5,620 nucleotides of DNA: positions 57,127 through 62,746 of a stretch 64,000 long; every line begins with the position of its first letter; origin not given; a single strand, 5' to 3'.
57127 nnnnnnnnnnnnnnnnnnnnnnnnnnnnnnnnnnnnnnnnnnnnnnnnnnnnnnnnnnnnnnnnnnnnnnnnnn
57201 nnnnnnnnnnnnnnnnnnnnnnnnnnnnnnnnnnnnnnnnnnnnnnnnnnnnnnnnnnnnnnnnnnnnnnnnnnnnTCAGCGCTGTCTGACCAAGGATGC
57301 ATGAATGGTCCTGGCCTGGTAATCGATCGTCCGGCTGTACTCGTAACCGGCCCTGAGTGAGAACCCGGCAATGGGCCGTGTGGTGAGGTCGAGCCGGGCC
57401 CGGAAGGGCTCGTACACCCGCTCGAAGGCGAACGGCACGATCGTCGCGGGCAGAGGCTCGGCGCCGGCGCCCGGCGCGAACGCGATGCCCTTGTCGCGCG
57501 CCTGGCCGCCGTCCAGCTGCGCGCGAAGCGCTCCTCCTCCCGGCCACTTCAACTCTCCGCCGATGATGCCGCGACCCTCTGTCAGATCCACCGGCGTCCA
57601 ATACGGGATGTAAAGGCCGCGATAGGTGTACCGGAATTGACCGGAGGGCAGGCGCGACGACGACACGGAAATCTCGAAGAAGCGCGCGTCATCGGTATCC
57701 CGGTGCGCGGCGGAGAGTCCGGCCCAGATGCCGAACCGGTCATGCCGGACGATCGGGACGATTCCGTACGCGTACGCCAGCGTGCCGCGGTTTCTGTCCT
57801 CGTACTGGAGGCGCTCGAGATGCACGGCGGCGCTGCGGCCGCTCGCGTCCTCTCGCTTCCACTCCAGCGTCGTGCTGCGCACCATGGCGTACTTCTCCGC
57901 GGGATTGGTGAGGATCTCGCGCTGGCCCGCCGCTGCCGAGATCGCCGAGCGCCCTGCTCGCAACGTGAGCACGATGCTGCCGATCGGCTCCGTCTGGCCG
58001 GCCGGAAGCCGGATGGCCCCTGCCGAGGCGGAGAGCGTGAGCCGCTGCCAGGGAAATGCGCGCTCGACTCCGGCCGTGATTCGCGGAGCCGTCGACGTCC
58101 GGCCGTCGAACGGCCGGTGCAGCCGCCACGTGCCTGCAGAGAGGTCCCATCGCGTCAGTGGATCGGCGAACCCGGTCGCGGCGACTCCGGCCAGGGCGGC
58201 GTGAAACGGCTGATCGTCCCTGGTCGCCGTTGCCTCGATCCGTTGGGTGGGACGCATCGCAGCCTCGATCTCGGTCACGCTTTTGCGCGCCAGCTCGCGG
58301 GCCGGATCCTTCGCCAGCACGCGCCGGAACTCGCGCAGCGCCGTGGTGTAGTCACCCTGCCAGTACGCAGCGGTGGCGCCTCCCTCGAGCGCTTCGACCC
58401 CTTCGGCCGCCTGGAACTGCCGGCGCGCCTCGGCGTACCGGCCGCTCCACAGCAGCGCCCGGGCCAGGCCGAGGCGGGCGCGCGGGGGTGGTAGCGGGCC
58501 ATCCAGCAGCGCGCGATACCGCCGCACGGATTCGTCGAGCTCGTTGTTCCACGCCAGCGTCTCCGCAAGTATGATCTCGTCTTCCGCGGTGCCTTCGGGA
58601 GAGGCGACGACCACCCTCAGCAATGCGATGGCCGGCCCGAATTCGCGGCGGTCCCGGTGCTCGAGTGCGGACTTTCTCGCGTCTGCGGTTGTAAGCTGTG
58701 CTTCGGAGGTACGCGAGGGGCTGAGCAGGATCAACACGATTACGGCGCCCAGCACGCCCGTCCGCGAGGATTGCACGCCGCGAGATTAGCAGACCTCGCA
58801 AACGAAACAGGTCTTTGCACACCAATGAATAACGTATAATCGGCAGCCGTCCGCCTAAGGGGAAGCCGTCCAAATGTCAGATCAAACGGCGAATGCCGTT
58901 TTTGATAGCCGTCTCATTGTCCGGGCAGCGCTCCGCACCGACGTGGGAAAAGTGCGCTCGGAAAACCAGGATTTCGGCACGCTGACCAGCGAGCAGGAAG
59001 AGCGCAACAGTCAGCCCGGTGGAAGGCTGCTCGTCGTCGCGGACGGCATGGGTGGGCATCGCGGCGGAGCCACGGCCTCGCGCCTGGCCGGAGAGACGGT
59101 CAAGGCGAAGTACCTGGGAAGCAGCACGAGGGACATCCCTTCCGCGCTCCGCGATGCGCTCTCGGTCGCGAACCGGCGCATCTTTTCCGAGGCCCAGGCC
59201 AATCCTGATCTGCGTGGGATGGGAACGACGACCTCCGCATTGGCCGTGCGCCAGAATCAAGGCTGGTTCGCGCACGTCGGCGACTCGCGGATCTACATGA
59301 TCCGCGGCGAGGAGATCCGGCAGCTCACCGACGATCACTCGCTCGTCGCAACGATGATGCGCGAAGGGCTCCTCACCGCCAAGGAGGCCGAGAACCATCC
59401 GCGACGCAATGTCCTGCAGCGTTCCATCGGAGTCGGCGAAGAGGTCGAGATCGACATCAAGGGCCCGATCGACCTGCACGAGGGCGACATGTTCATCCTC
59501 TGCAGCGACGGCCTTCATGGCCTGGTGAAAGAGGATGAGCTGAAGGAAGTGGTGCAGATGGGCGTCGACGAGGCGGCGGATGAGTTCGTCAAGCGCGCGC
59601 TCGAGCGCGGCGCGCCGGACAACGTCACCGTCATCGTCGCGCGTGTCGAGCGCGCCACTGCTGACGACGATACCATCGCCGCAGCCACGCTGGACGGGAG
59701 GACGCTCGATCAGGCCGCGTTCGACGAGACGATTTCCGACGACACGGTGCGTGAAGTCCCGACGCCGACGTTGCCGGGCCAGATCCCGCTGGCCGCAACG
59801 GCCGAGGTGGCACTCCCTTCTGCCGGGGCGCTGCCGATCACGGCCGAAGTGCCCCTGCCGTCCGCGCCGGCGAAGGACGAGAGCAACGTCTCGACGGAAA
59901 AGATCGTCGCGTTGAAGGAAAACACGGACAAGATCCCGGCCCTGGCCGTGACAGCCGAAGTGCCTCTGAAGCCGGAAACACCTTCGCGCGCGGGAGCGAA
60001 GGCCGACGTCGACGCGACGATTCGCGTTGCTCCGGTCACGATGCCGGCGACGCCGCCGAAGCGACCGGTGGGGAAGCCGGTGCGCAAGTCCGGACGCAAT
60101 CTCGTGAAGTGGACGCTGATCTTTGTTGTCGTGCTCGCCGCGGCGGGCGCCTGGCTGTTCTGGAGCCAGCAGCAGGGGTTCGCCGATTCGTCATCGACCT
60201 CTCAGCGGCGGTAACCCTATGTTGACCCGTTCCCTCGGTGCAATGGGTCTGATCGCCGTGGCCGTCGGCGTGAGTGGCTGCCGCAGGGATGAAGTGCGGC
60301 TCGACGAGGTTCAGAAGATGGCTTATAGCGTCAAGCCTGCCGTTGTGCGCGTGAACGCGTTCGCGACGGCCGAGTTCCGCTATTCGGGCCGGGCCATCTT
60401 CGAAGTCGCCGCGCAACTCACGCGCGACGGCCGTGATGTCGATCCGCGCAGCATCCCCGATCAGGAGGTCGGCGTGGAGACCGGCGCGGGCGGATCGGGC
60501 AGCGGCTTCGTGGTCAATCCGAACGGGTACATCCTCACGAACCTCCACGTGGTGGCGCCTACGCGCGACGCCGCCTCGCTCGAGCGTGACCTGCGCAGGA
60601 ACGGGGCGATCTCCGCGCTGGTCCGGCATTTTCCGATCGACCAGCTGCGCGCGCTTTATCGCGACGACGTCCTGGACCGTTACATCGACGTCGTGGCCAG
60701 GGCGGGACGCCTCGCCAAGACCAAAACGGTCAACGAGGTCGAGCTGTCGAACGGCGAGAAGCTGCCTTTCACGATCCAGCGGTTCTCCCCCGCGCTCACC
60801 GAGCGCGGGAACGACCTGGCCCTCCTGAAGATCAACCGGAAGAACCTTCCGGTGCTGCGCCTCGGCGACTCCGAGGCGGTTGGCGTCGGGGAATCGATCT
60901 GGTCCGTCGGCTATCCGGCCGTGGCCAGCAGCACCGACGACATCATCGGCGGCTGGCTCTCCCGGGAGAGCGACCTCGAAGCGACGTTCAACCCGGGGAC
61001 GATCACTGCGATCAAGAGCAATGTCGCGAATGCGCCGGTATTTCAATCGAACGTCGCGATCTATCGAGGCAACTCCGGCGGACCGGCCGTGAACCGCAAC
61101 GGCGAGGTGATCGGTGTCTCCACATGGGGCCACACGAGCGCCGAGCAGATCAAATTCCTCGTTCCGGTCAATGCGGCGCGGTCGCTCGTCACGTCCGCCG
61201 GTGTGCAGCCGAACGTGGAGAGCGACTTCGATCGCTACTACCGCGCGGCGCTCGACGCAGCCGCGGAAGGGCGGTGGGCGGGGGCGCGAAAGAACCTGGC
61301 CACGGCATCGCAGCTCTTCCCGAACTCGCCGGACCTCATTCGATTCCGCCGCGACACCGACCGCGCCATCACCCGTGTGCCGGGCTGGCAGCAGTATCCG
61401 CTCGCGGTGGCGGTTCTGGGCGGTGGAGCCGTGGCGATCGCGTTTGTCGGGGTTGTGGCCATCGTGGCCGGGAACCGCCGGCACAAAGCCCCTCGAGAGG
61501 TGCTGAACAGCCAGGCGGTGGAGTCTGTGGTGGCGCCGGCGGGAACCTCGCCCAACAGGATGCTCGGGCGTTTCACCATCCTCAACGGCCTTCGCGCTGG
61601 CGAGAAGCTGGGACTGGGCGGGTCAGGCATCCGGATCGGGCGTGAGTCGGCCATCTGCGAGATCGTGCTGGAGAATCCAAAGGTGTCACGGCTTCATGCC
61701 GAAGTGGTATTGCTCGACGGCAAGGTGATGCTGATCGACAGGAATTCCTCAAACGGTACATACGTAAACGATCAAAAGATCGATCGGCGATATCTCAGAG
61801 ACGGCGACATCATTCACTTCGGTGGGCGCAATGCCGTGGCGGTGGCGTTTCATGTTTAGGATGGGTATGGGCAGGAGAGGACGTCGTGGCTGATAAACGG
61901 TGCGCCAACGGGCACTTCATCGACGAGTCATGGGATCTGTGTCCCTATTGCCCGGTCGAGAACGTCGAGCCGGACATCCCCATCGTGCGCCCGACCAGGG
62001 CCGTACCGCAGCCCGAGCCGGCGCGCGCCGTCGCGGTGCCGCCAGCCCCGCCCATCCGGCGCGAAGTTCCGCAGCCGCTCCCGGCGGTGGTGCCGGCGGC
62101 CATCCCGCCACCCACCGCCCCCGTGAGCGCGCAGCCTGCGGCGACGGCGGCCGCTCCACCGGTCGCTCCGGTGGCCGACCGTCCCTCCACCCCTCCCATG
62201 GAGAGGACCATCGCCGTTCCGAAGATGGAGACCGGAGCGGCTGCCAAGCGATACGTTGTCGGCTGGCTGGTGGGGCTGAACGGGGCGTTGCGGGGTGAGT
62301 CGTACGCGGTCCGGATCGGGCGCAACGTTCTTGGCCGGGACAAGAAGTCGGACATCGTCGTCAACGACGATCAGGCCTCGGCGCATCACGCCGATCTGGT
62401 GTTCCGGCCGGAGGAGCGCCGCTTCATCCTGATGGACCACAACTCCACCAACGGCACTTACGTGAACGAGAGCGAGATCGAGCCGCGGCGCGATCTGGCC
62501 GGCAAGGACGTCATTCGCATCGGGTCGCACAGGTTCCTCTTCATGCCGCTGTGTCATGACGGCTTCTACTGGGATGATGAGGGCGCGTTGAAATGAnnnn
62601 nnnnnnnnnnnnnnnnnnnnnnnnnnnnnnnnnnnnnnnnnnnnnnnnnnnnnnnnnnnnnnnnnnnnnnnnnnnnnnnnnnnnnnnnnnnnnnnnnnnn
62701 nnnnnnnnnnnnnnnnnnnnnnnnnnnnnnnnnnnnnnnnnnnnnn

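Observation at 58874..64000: Ser/Thr phospho-signalling island with three FHA fusions (protease-FHA, zinc-ribbon-FHA, kinase-FHA) and a PP2C phosphatase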

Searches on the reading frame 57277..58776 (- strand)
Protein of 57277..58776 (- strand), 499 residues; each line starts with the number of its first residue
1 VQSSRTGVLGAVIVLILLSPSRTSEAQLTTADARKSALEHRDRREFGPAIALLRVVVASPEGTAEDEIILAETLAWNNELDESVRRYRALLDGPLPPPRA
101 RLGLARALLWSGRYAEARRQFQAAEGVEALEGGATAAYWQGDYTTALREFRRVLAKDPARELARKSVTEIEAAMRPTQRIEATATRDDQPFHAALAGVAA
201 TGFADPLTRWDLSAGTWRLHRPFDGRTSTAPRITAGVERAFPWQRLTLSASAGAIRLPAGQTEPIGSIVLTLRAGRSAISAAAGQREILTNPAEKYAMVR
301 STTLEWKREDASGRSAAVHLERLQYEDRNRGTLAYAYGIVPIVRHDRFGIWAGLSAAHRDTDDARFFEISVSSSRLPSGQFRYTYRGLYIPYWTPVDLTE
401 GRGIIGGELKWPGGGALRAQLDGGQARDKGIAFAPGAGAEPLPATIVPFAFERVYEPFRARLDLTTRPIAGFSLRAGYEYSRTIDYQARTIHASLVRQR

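Call 9: search_protein_families(library=pfam, proteins=[window:57277-58776:-], max_evalue=0.001)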
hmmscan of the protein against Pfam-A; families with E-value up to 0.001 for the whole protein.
window:57277-58776:- (499 aa): 5 families
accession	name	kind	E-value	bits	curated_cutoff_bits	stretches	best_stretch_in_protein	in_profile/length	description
PF14559.12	TPR_19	-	2e-07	31.7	25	0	98-123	25-50/68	Tetratricopeptide repeat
PF13432.12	TPR_16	-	1.4e-06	29.1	32.7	1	77-125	10-58/65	Tetratricopeptide repeat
PF07719.23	TPR_2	-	3.1e-06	27.3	27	0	135-158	9-32/34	Tetratricopeptide repeat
PF24575.1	TPR_Slam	-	3.5e-06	27.8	35.2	0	77-121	60-104/104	Surface lipoprotein assembly modifier, N-terminal TPR repeats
PF13428.12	TPR_14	-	6.8e-05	23.6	23.5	0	134-164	8-38/44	Tetratricopeptide repeat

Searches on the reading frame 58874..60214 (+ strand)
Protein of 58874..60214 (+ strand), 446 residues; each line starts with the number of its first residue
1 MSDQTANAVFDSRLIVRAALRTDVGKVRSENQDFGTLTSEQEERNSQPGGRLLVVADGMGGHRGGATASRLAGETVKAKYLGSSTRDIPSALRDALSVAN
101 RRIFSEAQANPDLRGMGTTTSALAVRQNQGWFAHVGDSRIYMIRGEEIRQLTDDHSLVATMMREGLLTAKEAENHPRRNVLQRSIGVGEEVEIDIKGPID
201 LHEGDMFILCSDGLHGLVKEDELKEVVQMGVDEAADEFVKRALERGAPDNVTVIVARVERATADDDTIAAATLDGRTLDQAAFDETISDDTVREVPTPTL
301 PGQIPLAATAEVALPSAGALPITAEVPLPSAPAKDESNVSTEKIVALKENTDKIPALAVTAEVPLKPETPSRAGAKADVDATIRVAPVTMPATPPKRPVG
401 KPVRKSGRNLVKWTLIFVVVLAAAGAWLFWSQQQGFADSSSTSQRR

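Call 7: search_protein_families(library=pfam, proteins=[window:58874-60214:+], max_evalue=0.01)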
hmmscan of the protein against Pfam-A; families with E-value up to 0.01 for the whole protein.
window:58874-60214:+ (446 aa): 3 families
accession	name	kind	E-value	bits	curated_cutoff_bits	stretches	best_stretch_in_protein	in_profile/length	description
PF13672.11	PP2C_2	-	1.8e-15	57.5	24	1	46-230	20-191/209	Protein phosphatase 2C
PF00481.26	PP2C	-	2.5e-12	47.5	20.3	1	26-156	10-141/255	Protein phosphatase 2C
PF07228.17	SpoIIE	-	6.6e-05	23.4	25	1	181-258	101-191/192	Stage II sporulation protein E (SpoIIE)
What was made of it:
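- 58874..60214 (+): PP2C Ser/Thr phosphatase with a long disordered tail and a C-terminal TM anchor (446 aa). PP2C domain aa 22-256, linker aa 263-408, TM aa 409-433. Pfam PP2C_2 (call 7).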

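Call 49: search_protein_families(library=ncbifam, proteins=[window:58874-60214:+], max_evalue=0.001)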
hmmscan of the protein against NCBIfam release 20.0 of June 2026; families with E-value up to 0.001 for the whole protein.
window:58874-60214:+ (446 aa): 3 families
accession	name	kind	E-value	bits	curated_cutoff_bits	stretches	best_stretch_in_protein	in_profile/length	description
NF033484.1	Stp1_PP2C_phos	equivalog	3.1e-73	246.1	230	1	22-256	2-231/232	Stp1/IreP family PP2C-type Ser/Thr phosphatase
NF011149.0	PRK14559.1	equivalog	6e-30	104.6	374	1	16-259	372-632/642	serine/threonine phosphatase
TIGR02865.1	spore_II_E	equivalog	2.8e-05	22.4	490.8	1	185-258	679-763/764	stage II sporulation protein E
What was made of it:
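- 58874..60214 (+): NCBIfam Stp1/IreP equivalog 246 bits against a cut-off of 230 (call 49).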

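Call 50: search_protein_families(library=padloc, proteins=[window:58874-60214:+], max_evalue=0.001)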
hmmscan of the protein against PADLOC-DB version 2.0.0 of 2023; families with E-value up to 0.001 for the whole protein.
window:58874-60214:+ (446 aa): 0 families

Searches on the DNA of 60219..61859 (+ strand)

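Call 76: search_rna_families(source=L001, start=16400, end=17600, threshold=evalue, max_evalue=0.01)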
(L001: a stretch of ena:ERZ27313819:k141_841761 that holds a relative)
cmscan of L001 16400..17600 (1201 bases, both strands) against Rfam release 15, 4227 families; matches with E-value up to 0.01: 0.
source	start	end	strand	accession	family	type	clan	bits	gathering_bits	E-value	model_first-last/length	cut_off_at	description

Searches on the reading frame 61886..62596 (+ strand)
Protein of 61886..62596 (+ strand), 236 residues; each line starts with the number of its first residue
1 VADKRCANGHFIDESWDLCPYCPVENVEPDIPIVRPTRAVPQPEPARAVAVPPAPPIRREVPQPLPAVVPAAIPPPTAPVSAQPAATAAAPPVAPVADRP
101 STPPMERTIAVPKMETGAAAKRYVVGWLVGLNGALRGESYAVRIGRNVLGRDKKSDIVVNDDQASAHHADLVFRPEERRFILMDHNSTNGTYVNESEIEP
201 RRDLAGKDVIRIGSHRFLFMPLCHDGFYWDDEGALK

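Call 7: search_protein_families(library=pfam, proteins=[window:61886-62596:+], max_evalue=0.01)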
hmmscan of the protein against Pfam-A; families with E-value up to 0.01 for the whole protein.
window:61886-62596:+ (236 aa): 2 families
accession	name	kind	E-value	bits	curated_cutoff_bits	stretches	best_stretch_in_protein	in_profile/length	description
PF00498.31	FHA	-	3e-17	63.2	20.7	1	148-213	2-67/67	FHA domain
PF16697.10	Yop-YscD_cpl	-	1.7e-13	51.1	33.2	1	131-220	3-91/94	Inner membrane component of T3SS, cytoplasmic domain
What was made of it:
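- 61886..62596 (+): Zinc-ribbon, Pro/Ala-rich linker and FHA protein (236 aa). CxxxH...CxxC at aa 6-22; invariant R107-T108 motif (MERTIAV, nt 62198-62218); FHA domain from about aa 126 to 236 (Pfam match aa 148-213). Pfam FHA 3e-17 (call 7).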

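Call 49: search_protein_families(library=ncbifam, proteins=[window:61886-62596:+], max_evalue=0.001)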
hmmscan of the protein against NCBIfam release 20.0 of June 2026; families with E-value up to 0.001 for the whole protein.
window:61886-62596:+ (236 aa): 5 families
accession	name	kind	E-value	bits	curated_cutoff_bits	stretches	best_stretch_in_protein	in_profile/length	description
NF049868.1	FhaB_Rv0019c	equivalog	3e-17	63.1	125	1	113-214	54-153/158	FHA domain-containing protein FhaB/FipA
NF041660.2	oxygluDhInhib_OdhI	equivalog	1.8e-09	37.6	200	1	147-220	58-128/130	oxoglutarate dehydrogenase inhibitor Odhl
NF052573.1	HisKinEspAMyxo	equivalog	3.7e-08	31.9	1400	1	134-215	35-114/755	serine histidine kinase EspA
NF033760.1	gliding_GltG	equivalog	4.2e-05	22.3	650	1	39-234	128-313/650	adventurous gliding motility protein GltG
TIGR03354.1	VI_FHA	hypoth_equivalog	0.00065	19.6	120.25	1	148-214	27-96/420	type VI secretion system-associated FHA domain protein TagH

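Call 50: search_protein_families(library=padloc, proteins=[window:61886-62596:+], max_evalue=0.001)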
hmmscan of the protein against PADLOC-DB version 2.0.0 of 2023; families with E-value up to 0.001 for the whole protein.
window:61886-62596:+ (236 aa): 0 families

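Call 69: find_homologous_proteins(query=window:61886-62596:+, max_evalue=1e-8)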
Query window:61886-62596:+ (236 aa): 1101 proteins with E <= 1e-8 among 5836 candidates; the best 120 are listed.
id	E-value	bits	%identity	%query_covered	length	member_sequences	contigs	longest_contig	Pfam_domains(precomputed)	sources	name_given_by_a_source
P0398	8.8e-156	535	100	100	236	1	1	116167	PF00498.32,PF16697.11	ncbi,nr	ncbi:MAG TPA: FHA domain-containing protein [Thermoanaerobaculia bacterium]|nr:FHA domain-containing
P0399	2.5e-134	464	86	100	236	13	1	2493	PF00498.32,PF16697.11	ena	-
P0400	8.2e-105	368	72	100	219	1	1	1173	PF00498.32,PF16697.11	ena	-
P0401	6.2e-103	361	71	100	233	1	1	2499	PF00498.32,PF16697.11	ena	-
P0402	1.3e-100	354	70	100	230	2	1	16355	PF00498.32,PF16697.11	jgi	jgi:hypothetical protein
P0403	4.3e-100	352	66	100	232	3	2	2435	PF00498.32,PF16697.11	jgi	jgi:hypothetical protein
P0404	3.4e-99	349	66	100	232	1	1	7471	PF00498.32,PF16697.11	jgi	jgi:pSer/pThr/pTyr-binding forkhead associated (FHA) protein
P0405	9.2e-99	348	68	100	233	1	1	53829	PF00498.32,PF16697.11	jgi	jgi:hypothetical protein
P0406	4.6e-98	346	62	100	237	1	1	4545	PF00498.32,PF16697.11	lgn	-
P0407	5.2e-98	345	67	100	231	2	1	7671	PF00498.32,PF16697.11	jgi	jgi:hypothetical protein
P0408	6.7e-98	345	66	100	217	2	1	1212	PF00498.32,PF16697.11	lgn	-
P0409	8.0e-98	345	67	100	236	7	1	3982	PF00498.32,PF16697.11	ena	-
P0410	1.8e-97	344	67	100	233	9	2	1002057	PF00498.32,PF16697.11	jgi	jgi:hypothetical protein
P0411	2.1e-97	343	67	100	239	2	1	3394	PF00498.32,PF16697.11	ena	-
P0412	3.2e-97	343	65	100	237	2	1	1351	PF00498.32,PF16697.11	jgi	-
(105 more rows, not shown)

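Call 70: find_encoding_contigs(protein=P0398, flank=10000, max_places=2)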
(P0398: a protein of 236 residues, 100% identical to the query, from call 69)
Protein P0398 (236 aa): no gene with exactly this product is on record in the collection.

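Call 81: predict_structure(alignment_id=A4)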
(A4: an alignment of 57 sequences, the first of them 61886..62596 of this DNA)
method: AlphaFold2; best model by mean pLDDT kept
length: 236 residues; sequences in the alignment: 57
mean_pLDDT: 57.3   pTM: 0.37
mean pLDDT of the five models: 57.3, 55.0, 52.3, 51.9, 51.2
residues with pLDDT >= 90: 0; 70-90: 60; 50-70: 89; < 50: 87
segments of 3 or more residues with pLDDT < 50: 36-43, 97-120, 146-167, 188-202, 230-236
pLDDT, mean of each block of 10 residues (from residue 1): 77 78 64 48 53 69 68 63 52 53 38 41 70 80 53 35 45 53 52 39 64 73 59 44
secondary structure, 60 per line:
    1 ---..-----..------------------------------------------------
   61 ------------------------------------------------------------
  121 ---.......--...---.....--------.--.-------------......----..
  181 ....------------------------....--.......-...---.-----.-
elements in order: E124-130 E139-143 E169-174 E179-184 E209-212 E215-221
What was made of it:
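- Tried and rejected: The model was poor (pLDDT 57, motif region below 50) and is uninformative (call 81).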
